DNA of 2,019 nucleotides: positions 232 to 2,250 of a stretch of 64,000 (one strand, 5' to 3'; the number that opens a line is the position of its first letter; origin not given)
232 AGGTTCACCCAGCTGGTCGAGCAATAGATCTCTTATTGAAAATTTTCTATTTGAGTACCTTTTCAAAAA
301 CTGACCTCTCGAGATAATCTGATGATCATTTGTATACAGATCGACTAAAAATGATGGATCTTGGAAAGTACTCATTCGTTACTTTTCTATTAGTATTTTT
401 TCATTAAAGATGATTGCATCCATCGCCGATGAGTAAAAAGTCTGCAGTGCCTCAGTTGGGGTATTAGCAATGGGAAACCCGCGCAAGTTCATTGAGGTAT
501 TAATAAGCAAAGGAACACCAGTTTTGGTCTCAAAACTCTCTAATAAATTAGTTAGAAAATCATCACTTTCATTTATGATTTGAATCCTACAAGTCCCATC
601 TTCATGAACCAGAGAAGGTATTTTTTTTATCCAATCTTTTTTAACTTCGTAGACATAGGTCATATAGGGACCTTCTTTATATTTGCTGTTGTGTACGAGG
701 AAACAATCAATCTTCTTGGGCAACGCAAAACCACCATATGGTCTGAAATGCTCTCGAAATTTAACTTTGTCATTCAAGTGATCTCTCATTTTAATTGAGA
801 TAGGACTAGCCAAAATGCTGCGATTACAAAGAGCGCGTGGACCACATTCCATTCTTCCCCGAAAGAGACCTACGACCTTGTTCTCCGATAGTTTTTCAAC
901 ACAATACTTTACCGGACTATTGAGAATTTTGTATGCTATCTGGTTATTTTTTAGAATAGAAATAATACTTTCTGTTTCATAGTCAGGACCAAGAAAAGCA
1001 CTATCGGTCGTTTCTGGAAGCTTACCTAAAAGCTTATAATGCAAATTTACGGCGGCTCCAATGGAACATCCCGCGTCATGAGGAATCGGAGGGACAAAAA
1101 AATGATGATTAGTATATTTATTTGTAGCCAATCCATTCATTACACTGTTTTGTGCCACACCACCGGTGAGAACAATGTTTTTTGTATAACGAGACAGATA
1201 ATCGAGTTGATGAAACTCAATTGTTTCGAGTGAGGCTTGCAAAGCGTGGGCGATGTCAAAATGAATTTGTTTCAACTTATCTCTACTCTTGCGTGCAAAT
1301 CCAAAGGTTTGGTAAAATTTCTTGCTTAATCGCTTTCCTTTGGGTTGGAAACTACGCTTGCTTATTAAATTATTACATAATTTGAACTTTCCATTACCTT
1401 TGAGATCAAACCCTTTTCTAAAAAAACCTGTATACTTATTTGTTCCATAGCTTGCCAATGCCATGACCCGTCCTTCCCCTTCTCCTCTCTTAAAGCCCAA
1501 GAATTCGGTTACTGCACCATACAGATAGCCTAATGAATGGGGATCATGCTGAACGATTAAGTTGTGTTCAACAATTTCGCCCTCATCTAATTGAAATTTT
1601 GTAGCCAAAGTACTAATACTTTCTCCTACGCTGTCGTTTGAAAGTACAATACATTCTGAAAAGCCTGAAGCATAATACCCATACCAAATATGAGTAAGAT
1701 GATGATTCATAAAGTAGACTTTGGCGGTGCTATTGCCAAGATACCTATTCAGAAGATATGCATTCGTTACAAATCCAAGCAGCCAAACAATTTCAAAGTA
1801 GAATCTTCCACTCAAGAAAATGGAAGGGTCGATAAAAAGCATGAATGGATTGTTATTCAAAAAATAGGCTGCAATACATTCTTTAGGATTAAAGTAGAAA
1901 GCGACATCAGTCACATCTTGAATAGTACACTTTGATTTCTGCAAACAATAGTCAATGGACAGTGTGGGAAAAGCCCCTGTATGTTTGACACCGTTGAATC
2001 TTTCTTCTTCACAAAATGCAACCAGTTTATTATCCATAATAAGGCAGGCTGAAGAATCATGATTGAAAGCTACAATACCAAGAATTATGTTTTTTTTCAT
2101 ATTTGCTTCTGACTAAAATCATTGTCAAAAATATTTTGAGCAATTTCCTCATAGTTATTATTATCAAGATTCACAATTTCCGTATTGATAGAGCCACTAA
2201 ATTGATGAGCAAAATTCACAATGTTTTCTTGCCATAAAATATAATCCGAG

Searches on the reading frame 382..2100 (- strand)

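Call 86: search_protein_families(library=pfam, proteins=[window:382-2100:-], max_evalue=0.0001)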
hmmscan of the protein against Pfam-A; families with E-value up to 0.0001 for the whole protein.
window:382-2100:- (573 aa): 2 families
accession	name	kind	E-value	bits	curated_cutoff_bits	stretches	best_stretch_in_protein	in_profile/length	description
PF16861.10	Carbam_trans_C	-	1.1e-53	181.7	27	1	402-569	2-167/170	Carbamoyltransferase C-terminus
PF02543.21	Carbam_trans_N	-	1.1e-38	134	24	1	6-351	2-346/346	Carbamoyltransferase N-terminus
